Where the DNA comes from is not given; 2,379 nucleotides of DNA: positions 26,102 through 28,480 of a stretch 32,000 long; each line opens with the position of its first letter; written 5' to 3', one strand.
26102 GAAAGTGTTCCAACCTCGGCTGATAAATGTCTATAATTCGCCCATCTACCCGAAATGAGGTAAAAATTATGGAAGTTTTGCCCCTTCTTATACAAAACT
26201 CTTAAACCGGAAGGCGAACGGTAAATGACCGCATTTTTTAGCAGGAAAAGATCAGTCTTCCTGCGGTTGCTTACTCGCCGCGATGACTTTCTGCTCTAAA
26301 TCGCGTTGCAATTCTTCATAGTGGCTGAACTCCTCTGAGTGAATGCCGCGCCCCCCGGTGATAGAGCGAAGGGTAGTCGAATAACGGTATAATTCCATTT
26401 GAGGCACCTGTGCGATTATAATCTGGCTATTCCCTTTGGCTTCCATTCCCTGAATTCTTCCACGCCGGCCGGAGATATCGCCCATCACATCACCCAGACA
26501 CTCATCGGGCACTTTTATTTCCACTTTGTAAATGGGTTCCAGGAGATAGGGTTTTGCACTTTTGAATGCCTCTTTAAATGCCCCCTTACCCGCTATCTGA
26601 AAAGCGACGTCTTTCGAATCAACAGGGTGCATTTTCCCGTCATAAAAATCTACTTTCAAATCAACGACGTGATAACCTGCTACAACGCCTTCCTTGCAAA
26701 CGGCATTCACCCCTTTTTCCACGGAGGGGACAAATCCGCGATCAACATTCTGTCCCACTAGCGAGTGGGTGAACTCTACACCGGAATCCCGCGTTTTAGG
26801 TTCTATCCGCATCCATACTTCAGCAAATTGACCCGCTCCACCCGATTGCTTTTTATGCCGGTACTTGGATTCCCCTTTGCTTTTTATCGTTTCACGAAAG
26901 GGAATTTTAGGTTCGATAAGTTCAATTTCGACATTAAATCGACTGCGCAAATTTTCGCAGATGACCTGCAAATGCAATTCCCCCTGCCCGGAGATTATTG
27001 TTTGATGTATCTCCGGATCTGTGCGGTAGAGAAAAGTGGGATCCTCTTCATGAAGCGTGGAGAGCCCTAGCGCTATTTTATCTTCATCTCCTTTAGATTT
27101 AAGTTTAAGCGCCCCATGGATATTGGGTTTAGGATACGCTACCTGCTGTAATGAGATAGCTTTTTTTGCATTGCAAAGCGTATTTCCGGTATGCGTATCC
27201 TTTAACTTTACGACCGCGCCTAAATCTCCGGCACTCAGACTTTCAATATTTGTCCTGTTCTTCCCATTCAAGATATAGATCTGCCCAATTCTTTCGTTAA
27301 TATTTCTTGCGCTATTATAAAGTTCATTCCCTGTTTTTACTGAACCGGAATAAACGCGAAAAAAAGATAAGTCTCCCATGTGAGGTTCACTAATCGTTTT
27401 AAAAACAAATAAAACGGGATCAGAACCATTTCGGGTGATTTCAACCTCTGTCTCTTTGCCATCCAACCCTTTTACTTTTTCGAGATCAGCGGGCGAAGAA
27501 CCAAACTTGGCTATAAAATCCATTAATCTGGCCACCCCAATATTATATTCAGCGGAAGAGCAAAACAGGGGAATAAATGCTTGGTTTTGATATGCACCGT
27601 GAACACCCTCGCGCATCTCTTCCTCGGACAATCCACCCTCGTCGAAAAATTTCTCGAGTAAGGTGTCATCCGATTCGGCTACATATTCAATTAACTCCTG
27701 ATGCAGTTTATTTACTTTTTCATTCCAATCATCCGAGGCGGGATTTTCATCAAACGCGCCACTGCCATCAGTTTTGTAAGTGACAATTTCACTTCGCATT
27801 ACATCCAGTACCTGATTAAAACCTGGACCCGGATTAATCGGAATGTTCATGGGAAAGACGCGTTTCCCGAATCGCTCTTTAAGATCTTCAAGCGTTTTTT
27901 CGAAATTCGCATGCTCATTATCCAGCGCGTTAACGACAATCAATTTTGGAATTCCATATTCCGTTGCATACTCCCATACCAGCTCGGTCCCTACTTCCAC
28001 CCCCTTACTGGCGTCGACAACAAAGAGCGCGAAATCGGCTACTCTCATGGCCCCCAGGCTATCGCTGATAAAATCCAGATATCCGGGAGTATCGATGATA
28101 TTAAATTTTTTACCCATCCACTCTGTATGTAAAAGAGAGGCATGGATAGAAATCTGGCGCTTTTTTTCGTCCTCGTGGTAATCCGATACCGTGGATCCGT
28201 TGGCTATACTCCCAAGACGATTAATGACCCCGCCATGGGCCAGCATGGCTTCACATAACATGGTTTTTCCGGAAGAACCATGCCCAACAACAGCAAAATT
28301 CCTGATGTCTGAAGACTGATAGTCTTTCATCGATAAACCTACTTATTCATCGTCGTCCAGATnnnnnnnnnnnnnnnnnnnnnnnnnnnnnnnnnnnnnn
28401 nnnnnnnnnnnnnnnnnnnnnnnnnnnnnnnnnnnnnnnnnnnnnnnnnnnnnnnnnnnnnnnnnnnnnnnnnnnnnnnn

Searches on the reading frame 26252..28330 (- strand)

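Call 13: search_protein_families(library=pfam, proteins=[window:26252-28330:-])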
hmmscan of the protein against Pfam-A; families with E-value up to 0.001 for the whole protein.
window:26252-28330:- (692 aa): 8 families
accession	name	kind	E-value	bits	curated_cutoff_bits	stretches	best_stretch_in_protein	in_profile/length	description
PF00009.33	GTP_EFTU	-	1.4e-38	132.8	26.5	1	8-275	2-184/188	Elongation factor Tu GTP binding domain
PF03764.24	EFG_IV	-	2.7e-37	127.7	24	1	474-593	1-121/121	Elongation factor G, domain IV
PF00679.30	EFG_C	-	8.7e-27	93.4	27.9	1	596-681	2-88/89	Elongation factor G C-terminus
PF14492.12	EFG_III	-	2.8e-21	75.8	27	1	400-471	2-73/75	Elongation Factor G, domain III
PF22042.2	EF-G_D2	-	1.6e-13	51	27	1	308-387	5-83/84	Elongation factor G domain 2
PF03144.31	GTP_EFTU_D2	-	4.5e-11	43.4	30.3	1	320-386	2-73/73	Elongation factor Tu domain 2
PF01926.29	MMR_HSR1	-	1.1e-06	29.2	21.9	1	12-134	2-112/113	50S ribosome-binding GTPase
PF16658.11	RF3_C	-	0.00099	19.4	40.1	0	402-488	9-95/132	Class II release factor RF3, C-terminal domain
